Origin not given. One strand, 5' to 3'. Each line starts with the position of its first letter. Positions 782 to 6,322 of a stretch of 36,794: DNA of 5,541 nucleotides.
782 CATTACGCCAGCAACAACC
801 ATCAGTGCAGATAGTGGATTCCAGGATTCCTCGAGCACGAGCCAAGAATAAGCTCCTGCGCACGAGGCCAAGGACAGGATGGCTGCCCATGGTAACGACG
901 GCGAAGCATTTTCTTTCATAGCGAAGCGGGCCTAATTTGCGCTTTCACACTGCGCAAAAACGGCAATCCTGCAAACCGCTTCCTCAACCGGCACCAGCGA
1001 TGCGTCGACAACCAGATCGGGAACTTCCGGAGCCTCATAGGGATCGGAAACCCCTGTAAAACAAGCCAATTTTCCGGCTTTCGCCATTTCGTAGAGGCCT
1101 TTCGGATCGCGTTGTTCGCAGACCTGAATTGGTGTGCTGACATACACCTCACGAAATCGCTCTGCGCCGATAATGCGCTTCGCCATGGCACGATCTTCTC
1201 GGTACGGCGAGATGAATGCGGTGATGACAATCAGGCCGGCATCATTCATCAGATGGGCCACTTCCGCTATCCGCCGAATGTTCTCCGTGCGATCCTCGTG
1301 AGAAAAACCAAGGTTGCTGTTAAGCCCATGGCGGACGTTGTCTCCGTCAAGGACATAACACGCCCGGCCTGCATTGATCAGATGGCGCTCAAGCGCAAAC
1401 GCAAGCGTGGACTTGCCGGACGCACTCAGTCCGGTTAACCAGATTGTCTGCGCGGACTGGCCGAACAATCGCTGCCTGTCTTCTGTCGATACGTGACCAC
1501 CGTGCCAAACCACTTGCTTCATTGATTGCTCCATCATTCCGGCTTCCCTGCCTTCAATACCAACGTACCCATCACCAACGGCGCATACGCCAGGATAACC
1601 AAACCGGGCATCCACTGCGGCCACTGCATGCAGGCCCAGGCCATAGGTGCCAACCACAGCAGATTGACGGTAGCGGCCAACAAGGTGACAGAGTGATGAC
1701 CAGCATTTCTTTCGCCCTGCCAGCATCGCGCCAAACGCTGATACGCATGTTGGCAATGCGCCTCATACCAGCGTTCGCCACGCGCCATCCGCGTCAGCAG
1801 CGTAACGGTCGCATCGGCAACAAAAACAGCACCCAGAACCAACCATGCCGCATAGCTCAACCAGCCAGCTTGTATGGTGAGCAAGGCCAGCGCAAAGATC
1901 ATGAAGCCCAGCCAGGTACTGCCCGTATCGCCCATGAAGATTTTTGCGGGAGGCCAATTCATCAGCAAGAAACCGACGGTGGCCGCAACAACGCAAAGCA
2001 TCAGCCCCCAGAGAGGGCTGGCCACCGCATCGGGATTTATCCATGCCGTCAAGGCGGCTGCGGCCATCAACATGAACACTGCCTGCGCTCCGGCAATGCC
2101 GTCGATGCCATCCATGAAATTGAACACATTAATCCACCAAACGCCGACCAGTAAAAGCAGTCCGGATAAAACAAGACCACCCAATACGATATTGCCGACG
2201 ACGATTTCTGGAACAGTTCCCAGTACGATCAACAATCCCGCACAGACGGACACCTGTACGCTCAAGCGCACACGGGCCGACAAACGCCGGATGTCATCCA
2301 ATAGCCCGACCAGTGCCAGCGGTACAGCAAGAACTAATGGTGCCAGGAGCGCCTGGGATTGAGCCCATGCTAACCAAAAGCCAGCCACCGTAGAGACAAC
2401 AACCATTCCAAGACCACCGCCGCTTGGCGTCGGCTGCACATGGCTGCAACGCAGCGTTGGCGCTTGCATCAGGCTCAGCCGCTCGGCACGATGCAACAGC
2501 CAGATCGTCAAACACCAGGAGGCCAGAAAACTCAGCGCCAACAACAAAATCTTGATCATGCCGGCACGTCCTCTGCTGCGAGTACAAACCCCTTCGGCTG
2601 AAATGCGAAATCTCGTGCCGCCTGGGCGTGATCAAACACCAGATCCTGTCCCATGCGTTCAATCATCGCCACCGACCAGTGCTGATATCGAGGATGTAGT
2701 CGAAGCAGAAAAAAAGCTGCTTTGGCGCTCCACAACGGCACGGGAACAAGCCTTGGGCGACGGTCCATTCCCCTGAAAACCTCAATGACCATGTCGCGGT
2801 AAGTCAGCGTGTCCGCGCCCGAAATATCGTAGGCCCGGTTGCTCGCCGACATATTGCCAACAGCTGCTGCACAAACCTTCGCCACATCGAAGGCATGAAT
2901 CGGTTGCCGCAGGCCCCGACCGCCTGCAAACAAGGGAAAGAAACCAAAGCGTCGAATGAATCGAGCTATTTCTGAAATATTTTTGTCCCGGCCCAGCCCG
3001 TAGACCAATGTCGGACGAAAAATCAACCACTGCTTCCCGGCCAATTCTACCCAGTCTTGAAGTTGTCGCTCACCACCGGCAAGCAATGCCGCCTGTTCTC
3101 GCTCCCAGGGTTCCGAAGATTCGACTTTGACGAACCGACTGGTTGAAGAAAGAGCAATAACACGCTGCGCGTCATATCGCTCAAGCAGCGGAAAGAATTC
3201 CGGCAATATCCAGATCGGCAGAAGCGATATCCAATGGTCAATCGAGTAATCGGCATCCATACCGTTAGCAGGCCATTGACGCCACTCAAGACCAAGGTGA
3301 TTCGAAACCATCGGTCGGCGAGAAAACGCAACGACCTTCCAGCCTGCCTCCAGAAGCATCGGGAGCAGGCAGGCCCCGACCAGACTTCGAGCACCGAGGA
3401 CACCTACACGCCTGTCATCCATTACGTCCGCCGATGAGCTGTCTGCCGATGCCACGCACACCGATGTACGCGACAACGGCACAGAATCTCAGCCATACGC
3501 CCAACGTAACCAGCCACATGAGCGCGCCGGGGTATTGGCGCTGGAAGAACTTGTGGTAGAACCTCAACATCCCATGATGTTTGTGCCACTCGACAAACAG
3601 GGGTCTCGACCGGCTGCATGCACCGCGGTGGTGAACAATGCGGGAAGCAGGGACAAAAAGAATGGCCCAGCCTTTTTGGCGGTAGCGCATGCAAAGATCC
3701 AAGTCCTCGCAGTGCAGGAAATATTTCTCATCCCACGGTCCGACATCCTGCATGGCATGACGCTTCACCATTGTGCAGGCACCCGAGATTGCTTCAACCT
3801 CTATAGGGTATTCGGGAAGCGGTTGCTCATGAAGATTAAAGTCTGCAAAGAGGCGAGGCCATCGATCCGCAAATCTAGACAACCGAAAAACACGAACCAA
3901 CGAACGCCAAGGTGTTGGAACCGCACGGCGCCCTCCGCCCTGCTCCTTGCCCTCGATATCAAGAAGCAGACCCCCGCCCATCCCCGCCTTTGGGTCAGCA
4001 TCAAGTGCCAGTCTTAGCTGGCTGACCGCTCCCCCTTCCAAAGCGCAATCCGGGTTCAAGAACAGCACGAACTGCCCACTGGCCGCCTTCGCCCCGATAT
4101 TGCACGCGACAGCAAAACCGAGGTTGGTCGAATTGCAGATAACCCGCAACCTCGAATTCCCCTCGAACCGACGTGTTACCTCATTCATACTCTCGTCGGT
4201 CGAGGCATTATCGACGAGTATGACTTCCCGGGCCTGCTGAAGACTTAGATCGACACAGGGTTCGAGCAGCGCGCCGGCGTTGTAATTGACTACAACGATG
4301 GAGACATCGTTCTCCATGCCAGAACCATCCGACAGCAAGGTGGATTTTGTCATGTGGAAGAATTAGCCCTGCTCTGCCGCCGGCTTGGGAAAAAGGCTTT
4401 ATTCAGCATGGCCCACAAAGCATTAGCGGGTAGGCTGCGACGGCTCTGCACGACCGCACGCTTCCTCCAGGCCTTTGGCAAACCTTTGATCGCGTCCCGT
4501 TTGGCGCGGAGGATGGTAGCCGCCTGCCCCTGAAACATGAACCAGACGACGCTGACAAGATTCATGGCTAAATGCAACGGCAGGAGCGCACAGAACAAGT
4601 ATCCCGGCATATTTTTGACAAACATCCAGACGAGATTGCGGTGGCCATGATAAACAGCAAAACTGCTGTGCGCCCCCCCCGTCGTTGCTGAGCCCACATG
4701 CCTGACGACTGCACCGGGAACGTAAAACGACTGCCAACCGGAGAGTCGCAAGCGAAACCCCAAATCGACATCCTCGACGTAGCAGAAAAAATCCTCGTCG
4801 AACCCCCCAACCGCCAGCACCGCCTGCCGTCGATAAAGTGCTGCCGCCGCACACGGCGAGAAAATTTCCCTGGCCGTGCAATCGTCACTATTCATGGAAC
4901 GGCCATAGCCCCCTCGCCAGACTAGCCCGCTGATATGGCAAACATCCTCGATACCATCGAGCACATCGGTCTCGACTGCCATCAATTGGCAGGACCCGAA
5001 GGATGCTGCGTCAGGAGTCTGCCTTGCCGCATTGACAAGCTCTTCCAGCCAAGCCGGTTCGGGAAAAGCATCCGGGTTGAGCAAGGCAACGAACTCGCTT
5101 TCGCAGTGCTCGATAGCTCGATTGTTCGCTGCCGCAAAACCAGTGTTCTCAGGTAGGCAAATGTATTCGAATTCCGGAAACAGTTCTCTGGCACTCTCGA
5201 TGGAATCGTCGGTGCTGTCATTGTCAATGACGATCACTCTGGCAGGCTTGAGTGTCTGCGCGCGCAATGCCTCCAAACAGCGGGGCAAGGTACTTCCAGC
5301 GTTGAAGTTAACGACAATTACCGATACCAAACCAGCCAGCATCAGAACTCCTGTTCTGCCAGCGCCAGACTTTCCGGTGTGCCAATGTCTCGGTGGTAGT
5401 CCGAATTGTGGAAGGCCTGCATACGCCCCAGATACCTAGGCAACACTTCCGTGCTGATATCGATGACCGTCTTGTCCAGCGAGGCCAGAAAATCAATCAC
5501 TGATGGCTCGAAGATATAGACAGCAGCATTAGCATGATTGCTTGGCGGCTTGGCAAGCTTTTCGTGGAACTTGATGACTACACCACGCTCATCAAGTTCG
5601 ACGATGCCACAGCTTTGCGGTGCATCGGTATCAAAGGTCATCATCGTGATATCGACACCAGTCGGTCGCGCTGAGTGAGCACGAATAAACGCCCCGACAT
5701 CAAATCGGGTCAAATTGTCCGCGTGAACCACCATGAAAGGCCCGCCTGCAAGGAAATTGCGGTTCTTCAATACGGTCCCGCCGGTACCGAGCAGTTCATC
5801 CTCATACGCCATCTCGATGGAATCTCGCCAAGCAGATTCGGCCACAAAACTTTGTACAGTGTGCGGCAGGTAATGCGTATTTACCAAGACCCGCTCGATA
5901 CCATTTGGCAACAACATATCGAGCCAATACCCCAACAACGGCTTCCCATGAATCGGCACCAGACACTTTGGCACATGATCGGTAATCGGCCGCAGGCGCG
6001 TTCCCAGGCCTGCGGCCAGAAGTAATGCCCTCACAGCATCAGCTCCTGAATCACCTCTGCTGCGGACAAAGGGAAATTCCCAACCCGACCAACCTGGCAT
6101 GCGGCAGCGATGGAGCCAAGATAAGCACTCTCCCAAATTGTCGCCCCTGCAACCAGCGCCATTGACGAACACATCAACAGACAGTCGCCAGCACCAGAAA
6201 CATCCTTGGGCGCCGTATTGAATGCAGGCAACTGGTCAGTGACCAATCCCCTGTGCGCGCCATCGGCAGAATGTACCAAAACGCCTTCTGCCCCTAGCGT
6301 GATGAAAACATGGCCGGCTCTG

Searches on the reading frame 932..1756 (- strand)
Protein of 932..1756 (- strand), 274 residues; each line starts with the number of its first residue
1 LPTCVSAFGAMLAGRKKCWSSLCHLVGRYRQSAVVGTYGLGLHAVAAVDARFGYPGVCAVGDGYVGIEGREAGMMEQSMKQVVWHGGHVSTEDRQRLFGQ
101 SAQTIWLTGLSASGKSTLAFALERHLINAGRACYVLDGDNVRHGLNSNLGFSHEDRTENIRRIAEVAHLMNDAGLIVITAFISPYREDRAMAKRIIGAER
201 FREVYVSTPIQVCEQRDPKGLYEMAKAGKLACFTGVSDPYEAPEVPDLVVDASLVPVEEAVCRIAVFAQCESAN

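Call 21: search_protein_families(library=pfam, proteins=[window:932-1756:-], max_evalue=0.01)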
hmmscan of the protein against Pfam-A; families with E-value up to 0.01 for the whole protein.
window:932-1756:- (274 aa): 4 families
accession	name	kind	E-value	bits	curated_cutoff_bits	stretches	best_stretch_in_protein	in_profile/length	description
PF01583.26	APS_kinase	-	3.1e-68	229.1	21.1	1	103-251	3-152/152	Adenylylsulphate kinase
PF13671.12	AAA_33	-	4.7e-06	27.4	27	1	105-216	2-114/143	AAA domain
PF13238.12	AAA_18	-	0.00049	21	29.4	1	105-189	1-88/128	AAA domain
PF08433.16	KTI12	-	0.00064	19.7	22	1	105-172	4-70/271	Chromatin associated protein KTI12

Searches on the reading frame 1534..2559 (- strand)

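Call 21: search_protein_families(library=pfam, proteins=[window:1534-2559:-], max_evalue=0.01)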
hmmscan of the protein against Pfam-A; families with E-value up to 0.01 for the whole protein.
window:1534-2559:- (341 aa): 1 family
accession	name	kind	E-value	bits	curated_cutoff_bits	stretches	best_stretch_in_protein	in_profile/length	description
PF00953.26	Glycos_transf_4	-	4.9e-31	108.3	27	1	73-227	3-158/160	Glycosyl transferase family 4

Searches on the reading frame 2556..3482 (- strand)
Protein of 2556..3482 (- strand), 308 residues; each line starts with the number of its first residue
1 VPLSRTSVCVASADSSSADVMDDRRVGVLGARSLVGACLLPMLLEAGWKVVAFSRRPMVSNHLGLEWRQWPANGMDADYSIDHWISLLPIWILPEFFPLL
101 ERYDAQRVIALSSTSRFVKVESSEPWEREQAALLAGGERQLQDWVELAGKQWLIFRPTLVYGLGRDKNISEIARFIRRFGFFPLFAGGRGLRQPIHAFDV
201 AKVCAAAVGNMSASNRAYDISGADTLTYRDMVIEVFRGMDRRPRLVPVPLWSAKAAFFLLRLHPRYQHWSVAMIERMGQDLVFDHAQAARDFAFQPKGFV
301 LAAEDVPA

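Call 21: search_protein_families(library=pfam, proteins=[window:2556-3482:-], max_evalue=0.01)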
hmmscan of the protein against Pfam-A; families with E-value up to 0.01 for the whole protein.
window:2556-3482:- (308 aa): 2 families
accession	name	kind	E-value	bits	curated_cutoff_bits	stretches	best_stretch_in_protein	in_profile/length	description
PF01370.27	Epimerase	-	9.3e-09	35.5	20.9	1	137-220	149-239/240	NAD dependent epimerase/dehydratase family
PF04321.23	RmlD_sub_bind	-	0.0023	17.5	27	0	143-248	134-241/287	RmlD substrate binding domain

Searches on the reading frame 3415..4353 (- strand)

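Call 21: search_protein_families(library=pfam, proteins=[window:3415-4353:-], max_evalue=0.01)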
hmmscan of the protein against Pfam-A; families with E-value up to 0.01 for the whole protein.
window:3415-4353:- (312 aa): 4 families
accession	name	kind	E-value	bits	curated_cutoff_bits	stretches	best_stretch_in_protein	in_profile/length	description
PF00535.33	Glycos_transf_2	-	1.8e-20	74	23.3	1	18-141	1-127/168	Glycosyl transferase family 2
PF13641.12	Glyco_tranf_2_3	-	3.1e-15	57.2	27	1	16-242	2-212/230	Glycosyltransferase like family 2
PF13632.12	Glyco_trans_2_3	-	2.2e-07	31.3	27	1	185-262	68-142/198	Glycosyl transferase family group 2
PF10111.15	Glyco_tranf_2_2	-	3.9e-07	30.3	27.3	1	41-104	29-93/276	Glycosyltransferase like family 2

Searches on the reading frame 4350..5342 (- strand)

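Call 21: search_protein_families(library=pfam, proteins=[window:4350-5342:-], max_evalue=0.01)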
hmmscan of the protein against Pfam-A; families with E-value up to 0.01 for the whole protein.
window:4350-5342:- (330 aa): 4 families
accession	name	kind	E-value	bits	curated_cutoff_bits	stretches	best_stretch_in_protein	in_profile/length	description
PF00535.33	Glycos_transf_2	-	2.9e-28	99.3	23.3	1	7-174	1-163/168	Glycosyl transferase family 2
PF13641.12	Glyco_tranf_2_3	-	1.2e-20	74.9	27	1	6-218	3-214/230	Glycosyltransferase like family 2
PF10111.15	Glyco_tranf_2_2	-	7.4e-13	49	27.3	1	10-200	3-201/276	Glycosyltransferase like family 2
PF13632.12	Glyco_trans_2_3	-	3.3e-08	34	27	1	85-228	2-129/198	Glycosyl transferase family group 2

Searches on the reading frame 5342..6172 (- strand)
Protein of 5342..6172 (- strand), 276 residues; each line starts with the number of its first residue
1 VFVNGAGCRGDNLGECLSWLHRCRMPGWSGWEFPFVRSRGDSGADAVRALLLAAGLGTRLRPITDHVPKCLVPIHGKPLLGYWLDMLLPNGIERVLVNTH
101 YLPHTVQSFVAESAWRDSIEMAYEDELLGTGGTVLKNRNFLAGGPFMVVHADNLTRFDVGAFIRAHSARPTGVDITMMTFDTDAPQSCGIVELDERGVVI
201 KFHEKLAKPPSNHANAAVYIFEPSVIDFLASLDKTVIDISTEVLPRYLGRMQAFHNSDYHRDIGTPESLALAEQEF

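Call 21: search_protein_families(library=pfam, proteins=[window:5342-6172:-], max_evalue=0.01)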
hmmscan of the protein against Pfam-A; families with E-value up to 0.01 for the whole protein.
window:5342-6172:- (276 aa): 2 families
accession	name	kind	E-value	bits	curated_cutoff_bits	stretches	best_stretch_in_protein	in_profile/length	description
PF00483.29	NTP_transferase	-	2.6e-37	129.1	21.2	1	49-273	2-239/245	Nucleotidyl transferase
PF12804.13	NTP_transf_3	-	5.1e-08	33.7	27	1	49-112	1-57/160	MobA-like NTP transferase domain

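Call 22: search_protein_families(library=ncbifam, proteins=[window:5342-6172:-], max_evalue=0.00001)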
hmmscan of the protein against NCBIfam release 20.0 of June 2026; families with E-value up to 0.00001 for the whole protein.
window:5342-6172:- (276 aa): 28 families (the best 25 are shown)
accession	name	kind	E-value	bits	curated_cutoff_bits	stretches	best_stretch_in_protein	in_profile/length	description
NF052502.1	man1P_GTase_Rv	exception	3.7e-35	121.4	440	1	48-270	2-224/352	mannose-1-phosphate guanylyltransferase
TIGR03992.1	Arch_glmU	subfamily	3.6e-31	108.4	292.1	1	48-236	2-183/393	bifunctional sugar-1-phosphate nucleotidylyltransferase/acetyltransferase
TIGR01208.1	rmlA_long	equivalog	1.3e-28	100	320.25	1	48-233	1-186/353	glucose-1-phosphate thymidylyltransferase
NF045761.1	NAMPUrTaseMurU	equivalog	5.1e-26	91.9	250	1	48-274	2-225/226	N-acetylmuramate alpha-1-phosphate uridylyltransferase MurU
NF041313.1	UDPGP_AglF_Halo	equivalog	1.4e-25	90.1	400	1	48-230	2-183/234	UTP--glucose-1-phosphate uridylyltransferase AglF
TIGR02091.1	glgC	equivalog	2.5e-21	76.1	424.9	1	48-269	2-252/364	glucose-1-phosphate adenylyltransferase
TIGR01207.1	rmlA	equivalog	3.2e-21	75.7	360.65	1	49-235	2-189/286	glucose-1-phosphate thymidylyltransferase RfbA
NF049965.1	GlMnHpPGnyltfHddC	equivalog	4.9e-21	75.4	300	1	48-268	2-213/221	D-glycero-D-manno-heptose 1-phosphate guanosyltransferase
NF045697.1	MurNAcPUrMurU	equivalog_domain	9.4e-21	74.3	370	1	50-229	1-183/229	N-acetylmuramate alpha-1-phosphate uridylyltransferase MurU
NF003670.0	PRK05293.1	equivalog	1.6e-20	73.4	470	1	47-273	5-255/382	glucose-1-phosphate adenylyltransferase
NF041173.1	Sug_nt_acttase_Thmprot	equivalog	1.6e-18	66.8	600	1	48-236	2-183/405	bifunctional sugar-1-phosphate nucleotidylyltransferase/acetyltransferase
NF012024.0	PRK15480.1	equivalog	1.6e-17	63.6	588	1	48-232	5-190/292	glucose-1-phosphate thymidylyltransferase RfbA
TIGR02623.1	G1P_cyt_trans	equivalog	1.6e-14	54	300.25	1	129-261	105-230/255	glucose-1-phosphate cytidylyltransferase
NF002023.0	PRK00844.1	subfamily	8e-14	51.3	458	1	46-216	6-191/408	glucose-1-phosphate adenylyltransferase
TIGR01099.1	galU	equivalog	2.3e-13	50.4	326.8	1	48-107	3-62/261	UTP--glucose-1-phosphate uridylyltransferase GalU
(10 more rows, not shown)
